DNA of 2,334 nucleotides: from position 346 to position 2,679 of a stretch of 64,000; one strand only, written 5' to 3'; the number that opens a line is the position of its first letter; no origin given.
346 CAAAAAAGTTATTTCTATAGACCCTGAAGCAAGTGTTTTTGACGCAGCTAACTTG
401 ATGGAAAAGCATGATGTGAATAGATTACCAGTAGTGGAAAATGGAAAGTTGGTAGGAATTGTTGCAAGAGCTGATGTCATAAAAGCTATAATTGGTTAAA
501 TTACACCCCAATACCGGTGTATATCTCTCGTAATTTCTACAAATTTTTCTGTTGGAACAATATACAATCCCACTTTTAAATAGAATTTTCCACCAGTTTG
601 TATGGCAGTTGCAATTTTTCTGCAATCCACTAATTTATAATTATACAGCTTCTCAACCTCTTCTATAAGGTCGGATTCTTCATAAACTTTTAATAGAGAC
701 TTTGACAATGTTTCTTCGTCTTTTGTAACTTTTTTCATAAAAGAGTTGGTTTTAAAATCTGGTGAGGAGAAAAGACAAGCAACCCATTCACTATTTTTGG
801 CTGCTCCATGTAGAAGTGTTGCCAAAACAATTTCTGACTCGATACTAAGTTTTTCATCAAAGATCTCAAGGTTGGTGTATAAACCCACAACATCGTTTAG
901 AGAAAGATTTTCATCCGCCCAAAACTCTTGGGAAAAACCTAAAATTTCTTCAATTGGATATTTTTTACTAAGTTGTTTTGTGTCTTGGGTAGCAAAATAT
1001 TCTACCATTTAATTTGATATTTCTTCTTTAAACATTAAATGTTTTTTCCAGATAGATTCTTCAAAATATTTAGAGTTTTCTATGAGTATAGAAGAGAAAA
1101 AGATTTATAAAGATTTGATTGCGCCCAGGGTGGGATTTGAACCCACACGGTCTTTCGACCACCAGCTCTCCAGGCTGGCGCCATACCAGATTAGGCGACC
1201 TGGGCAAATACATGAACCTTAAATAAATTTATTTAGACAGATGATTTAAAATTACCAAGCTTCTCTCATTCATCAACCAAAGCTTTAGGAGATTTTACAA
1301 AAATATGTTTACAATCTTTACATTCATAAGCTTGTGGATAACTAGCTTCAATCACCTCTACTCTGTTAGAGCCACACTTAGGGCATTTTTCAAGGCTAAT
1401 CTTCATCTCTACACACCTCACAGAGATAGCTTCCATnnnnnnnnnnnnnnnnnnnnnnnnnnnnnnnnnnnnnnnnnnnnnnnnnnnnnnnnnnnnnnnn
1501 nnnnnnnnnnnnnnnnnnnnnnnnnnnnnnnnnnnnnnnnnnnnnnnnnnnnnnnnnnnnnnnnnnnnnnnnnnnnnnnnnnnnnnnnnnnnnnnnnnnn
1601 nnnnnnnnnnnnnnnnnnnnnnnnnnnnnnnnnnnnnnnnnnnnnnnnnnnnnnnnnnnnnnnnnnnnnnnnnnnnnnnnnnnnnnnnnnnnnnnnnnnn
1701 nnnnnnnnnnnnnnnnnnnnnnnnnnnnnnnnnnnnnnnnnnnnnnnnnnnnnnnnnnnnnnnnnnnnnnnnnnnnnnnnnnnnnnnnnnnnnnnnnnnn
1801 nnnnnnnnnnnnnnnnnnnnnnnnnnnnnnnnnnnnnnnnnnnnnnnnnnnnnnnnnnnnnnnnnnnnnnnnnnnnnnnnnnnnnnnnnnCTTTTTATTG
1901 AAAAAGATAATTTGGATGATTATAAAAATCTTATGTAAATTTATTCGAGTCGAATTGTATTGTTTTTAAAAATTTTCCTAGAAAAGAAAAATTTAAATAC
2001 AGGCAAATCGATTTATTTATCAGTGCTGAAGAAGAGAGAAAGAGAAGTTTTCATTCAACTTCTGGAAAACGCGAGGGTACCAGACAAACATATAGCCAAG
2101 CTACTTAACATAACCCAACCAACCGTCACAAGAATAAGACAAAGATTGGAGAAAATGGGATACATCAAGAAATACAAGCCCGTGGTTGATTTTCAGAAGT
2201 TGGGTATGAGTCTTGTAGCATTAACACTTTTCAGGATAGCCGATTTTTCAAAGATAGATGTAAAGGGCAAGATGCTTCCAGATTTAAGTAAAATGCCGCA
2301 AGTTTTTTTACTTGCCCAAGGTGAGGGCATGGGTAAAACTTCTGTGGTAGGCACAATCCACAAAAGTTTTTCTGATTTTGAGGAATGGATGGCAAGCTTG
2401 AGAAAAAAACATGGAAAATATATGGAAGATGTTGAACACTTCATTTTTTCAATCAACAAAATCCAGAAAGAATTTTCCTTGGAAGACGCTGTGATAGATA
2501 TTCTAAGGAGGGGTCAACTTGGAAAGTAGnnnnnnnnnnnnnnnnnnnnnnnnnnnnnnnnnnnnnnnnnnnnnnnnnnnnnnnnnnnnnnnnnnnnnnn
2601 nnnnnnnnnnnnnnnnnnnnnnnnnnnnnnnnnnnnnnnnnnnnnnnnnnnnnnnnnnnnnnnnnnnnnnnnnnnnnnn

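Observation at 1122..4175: Decayed integrated element next to tRNA-Ser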

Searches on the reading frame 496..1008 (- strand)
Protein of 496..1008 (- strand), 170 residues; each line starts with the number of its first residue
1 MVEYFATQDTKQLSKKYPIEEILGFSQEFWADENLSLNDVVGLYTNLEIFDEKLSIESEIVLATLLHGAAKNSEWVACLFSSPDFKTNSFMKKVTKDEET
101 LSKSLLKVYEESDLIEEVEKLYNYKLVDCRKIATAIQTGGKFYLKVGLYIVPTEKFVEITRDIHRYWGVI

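Call 6: search_protein_families(library=pfam, proteins=[window:496-1008:-], max_evalue=0.1)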
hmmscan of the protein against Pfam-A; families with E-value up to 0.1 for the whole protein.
window:496-1008:- (170 aa): 0 families

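Call 20: find_related_loci(query=window:496-1008:-, collection=genome_contigs, flank=10000)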
Query window:496-1008:- (170 aa) in genome_contigs; peptide patterns used: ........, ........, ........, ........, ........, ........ (x = any residue, [..] = any of these).
189 stretches matched a pattern, but none encodes a relative of the query by tblastn (E <= 1e-3).

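Call 22: find_encoding_contigs(protein=window:496-1008:-, flank=10000, max_places=6)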
Protein window:496-1008:- (170 aa): 3 contigs read that carry it; 2 places shown.
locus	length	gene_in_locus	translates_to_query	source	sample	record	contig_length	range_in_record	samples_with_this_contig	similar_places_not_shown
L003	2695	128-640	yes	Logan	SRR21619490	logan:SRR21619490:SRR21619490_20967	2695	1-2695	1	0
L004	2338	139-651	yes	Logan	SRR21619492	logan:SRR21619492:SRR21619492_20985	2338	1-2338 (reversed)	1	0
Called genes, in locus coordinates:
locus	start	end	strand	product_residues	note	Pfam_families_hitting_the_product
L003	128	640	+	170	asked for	-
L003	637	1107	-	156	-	PF00571:CBS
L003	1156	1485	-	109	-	PF01588:tRNA_bind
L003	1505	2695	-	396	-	?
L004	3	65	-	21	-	?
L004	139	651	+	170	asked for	-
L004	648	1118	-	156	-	PF00571:CBS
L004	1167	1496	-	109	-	PF01588:tRNA_bind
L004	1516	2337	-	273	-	?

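Call 25: search_protein_families(library=ncbifam, proteins=[window:496-1008:-], max_evalue=0.01)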
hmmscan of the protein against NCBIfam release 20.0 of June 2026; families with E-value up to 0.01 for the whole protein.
window:496-1008:- (170 aa): 0 families

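Call 26: search_protein_families(library=phrogs, proteins=[window:496-1008:-], max_evalue=0.01)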
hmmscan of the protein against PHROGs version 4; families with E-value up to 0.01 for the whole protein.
window:496-1008:- (170 aa): 0 families

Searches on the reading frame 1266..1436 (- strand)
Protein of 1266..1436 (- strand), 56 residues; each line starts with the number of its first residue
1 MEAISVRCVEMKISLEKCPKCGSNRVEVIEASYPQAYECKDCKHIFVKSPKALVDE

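Call 6: search_protein_families(library=pfam, proteins=[window:1266-1436:-], max_evalue=0.1)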
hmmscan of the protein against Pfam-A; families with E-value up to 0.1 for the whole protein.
window:1266-1436:- (56 aa): 21 families
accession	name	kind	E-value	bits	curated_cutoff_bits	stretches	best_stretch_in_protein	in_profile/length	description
PF12760.12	Zn_ribbon_IS1595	-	1.4e-05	25.4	25.4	1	17-44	20-45/46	Transposase zinc-ribbon domain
PF09723.15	Zn_ribbon_8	-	1.8e-05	25.1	34.4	1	14-27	25-38/41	Zinc ribbon domain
PF23455.1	DUF7129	-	0.00011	22.3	30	0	36-47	11-22/45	Domain of unknown function (DUF7129)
PF13453.11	Zn_ribbon_TFIIB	-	0.0002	21.1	22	1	17-47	1-30/41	Transcription factor zinc-finger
PF14354.12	Lar_restr_allev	-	0.00052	20.7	28.6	1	14-44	2-33/58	Restriction alleviation protein Lar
PF01096.23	Zn_ribbon_TFIIS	-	0.00074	19.7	21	0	17-27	2-12/39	Transcription factor S-II (TFIIS)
PF23451.1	Zn_ribbon_PaaD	-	0.0041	17.2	27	1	17-46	16-49/53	PaaD zinc beta ribbon domain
PF14951.11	DUF4503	-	0.0054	15.7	27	1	14-51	279-314/392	Domain of unknown function (DUF4503)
PF07282.18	Cas12f1-like_TNB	-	0.01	16.4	26.3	1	4-45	17-49/60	Cas12f1-like, TNB domain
PF22811.2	Zn_ribbon_NrdR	-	0.017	15.5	27.2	0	17-30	2-15/42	Transcriptional repressor NrdR-like, N-terminal domain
PF24292.1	DUF7479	-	0.018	15.6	27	0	10-24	25-39/60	Domain of unknown function (DUF7479)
PF21349.2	RUBY_RBDX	-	0.018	14.9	26.5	0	16-23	17-24/30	Rubrerythrin, rubredoxin-like domain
PF19769.4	CPxCG_zf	-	0.024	14.8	27.2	1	18-50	1-37/183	CPxCG-related zinc finger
PF14369.11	Zn_ribbon_19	-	0.029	15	30.8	0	7-29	13-35/35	zinc-ribbon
PF08271.17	Zn_Ribbon_TF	-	0.04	13.9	29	0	17-27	2-12/43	TFIIB zinc-binding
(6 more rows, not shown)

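Call 25: search_protein_families(library=ncbifam, proteins=[window:1266-1436:-], max_evalue=0.01)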
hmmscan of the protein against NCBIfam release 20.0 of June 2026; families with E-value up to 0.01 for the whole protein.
window:1266-1436:- (56 aa): 8 families
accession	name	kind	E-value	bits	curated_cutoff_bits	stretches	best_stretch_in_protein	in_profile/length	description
NF047723.1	TransFacS4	equivalog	9.8e-05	22.8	120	1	8-46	53-90/90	transcription factor S4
NF050000.1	IS1_IS1595_Zn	domain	0.00014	22.4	28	0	35-48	20-33/34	IS1/IS1595 family N-terminal zinc-binding domain-containing protein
NF047912.1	ECs_2282_CxxC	subfamily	0.00025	20.9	37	1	17-48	4-39/60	ECs_2282 family putative zinc-binding protein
NF033497.1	rubre_like_arch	subfamily_domain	0.00026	20.7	32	0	14-23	15-24/34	rubrerythrin-like domain-containing protein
NF048018.1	IS256_N_4Cys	domain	0.00031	21.3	27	0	35-46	20-31/31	transposase-like zinc-binding domain-containing protein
TIGR02605.1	CxxC_CxxC_SSSS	subfamily_domain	0.0017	18.4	31.3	0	14-29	25-40/52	FmdB family zinc ribbon protein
NF041374.1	GDCCVxC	domain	0.0018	18.4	40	1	17-46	4-34/58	GDCCVxC domain-containing (seleno)protein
TIGR03655.1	anti_R_Lar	subfamily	0.0046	17.3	39.6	1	15-43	1-35/55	Lar family restriction alleviation protein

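Call 26: search_protein_families(library=phrogs, proteins=[window:1266-1436:-], max_evalue=0.01)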
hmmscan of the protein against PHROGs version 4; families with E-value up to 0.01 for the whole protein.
window:1266-1436:- (56 aa): 7 families
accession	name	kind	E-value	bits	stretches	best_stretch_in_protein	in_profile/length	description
phrog_1474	-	unknown function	7e-06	27.1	1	11-49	55-94/99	unknown function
phrog_5602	-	unknown function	0.0014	19.2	1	17-48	20-54/60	-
phrog_13972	-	DNA, RNA and nucleotide metabolism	0.0017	19.5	1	17-43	41-67/75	DNA ligase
phrog_10675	-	unknown function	0.002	19.3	1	17-51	7-46/98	-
phrog_30325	-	unknown function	0.0053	17.7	1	17-46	5-34/51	-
phrog_599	-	moron, auxiliary metabolic gene and host takeover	0.0074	17.5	1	9-43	68-106/262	Lar-like restriction alleviation protein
phrog_25593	-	unknown function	0.0075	16.4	1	18-47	44-72/344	-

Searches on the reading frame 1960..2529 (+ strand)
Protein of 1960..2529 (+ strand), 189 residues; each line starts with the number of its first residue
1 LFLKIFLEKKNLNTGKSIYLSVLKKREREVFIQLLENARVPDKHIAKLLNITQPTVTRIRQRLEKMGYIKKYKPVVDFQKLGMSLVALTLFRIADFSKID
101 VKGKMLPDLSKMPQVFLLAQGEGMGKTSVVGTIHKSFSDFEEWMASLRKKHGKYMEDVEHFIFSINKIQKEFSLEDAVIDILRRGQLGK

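Call 6: search_protein_families(library=pfam, proteins=[window:1960-2529:+], max_evalue=0.1)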
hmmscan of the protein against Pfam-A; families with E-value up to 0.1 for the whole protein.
window:1960-2529:+ (189 aa): 14 families
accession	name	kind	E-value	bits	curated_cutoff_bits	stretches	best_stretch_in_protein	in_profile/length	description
PF13412.12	HTH_24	-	3.6e-08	33.3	21.9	1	25-70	3-48/48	Winged helix-turn-helix DNA-binding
PF01047.28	MarR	-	1e-06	29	24.6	1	43-77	21-55/59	MarR family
PF13384.12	HTH_23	-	2.3e-06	27.7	24.6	1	24-67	3-45/50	Homeodomain-like domain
PF01978.25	TrmB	-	1e-05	25.7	25.6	1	23-71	6-54/68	Sugar-specific transcriptional regulator TrmB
PF01325.25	Fe_dep_repress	-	2.2e-05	25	26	1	38-70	21-53/60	Iron dependent repressor, N-terminal DNA binding domain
PF13545.12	HTH_Crp_2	-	0.00012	22.5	27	1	40-73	23-57/70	Crp-like helix-turn-helix domain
PF22381.2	Staph_reg_Sar_Rot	-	0.00072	20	27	1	4-74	4-63/85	Transcriptional regulator SarA/Rot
PF12802.13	MarR_2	-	0.001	19.6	27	1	43-71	24-52/61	MarR family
PF13404.12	HTH_AsnC-type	-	0.0022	18.2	27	1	34-64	12-42/42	AsnC-type helix-turn-helix domain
PF06242.16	TrcR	-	0.0035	17.9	22.2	1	17-75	59-120/139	Transcriptional cell cycle regulator TrcR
PF13730.12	HTH_36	-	0.0089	16.3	25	1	45-69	31-55/55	Helix-turn-helix domain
PF13744.12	HTH_37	-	0.026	14.8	27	1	32-65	24-58/80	Helix-turn-helix domain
PF13518.12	HTH_28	-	0.032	14.8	25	1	32-65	6-38/52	Helix-turn-helix domain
PF09339.16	HTH_IclR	-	0.056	13.7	22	0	44-70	23-49/52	IclR helix-turn-helix domain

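Call 25: search_protein_families(library=ncbifam, proteins=[window:1960-2529:+], max_evalue=0.01)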
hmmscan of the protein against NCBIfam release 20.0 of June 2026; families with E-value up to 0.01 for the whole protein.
window:1960-2529:+ (189 aa): 18 families
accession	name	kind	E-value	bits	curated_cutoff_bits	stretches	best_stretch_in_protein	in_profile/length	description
NF040820.1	trans_reg_LrpA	equivalog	7e-09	35.7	250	1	25-91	4-70/141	HTH-type transcriptional regulator LrpA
NF041396.1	TranRegLrp_Halo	equivalog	4.2e-07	30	190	1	28-112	8-91/149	HTH-type transcriptional regulator Lrp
NF041395.1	TranRegLrpA1_Halo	equivalog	0.00016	21.7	250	1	29-102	9-82/142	HTH-type transcriptional regulator LrpA1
NF040707.3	Siroheme_Dcarb_AhbB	equivalog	0.0003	20.5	125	1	37-115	11-88/146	siroheme decarboxylase subunit beta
NF008370.0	PRK11169.1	equivalog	0.00047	19.9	233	1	23-88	12-77/164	leucine-responsive transcriptional regulator Lrp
TIGR02937.1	sigma70-ECF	superfamily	0.00099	18.8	42.9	1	20-65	115-159/165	sigma-70 family RNA polymerase sigma factor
NF008273.0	PRK11050.1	equivalog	0.0013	18.4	153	1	36-72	53-89/156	manganese-binding transcriptional regulator MntR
NF053758.1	ChrTpTrnRegChrS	equivalog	0.0016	18.2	250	1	22-88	11-77/158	chromate efflux transcriptional regulator ChrS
NF050133.1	TransRegFabT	equivalog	0.0017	18.6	200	1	40-81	44-85/138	fatty acid biosynthesis transcriptional regulator FabT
TIGR02337.1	HpaR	equivalog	0.002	17.9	121.2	1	34-85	37-88/130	homoprotocatechuate degradation operon regulator HpaR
NF005385.0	PRK06930.1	subfamily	0.0025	17.5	136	1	20-65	112-156/170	positive control sigma-like factor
NF040947.1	trans_reg_LysM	equivalog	0.0032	17.2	180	1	33-94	11-69/136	HTH-type transcriptional regulator LysM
NF053606.1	Sta1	subfamily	0.0038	17.3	80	1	23-73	18-68/100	Sta1 family transcriptional regulator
NF008384.0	PRK11179.1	equivalog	0.0044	16.8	227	0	26-86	10-70/153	transcriptional regulator AsnC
TIGR01884.1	cas_HTH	subfamily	0.0046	16.4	60.2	1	19-72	136-189/202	CRISPR-associated CARF protein Csa3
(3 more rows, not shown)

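Call 26: search_protein_families(library=phrogs, proteins=[window:1960-2529:+], max_evalue=0.01)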
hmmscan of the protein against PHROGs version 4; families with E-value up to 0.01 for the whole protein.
window:1960-2529:+ (189 aa): 7 families
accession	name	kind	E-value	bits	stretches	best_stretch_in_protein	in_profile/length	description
phrog_270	-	DNA, RNA and nucleotide metabolism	6.7e-05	23.4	1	20-73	42-101/383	replication initiation protein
phrog_11961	-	unknown function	0.00082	20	1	35-72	50-87/150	-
phrog_3855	-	DNA, RNA and nucleotide metabolism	0.0021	19.5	1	24-73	64-113/115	HTH DNA binding protein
phrog_1190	-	transcription regulation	0.0022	18.8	1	19-64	108-152/167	RNA polymerase sigma factor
phrog_428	-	DNA, RNA and nucleotide metabolism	0.0046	17.1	1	43-72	131-160/455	replication initiation protein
phrog_10086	-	DNA, RNA and nucleotide metabolism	0.0059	17.8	0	20-72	12-63/91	HTH DNA binding protein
phrog_351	-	transcription regulation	0.0075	15.9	1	19-65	672-721/928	RNA polymerase sigma factor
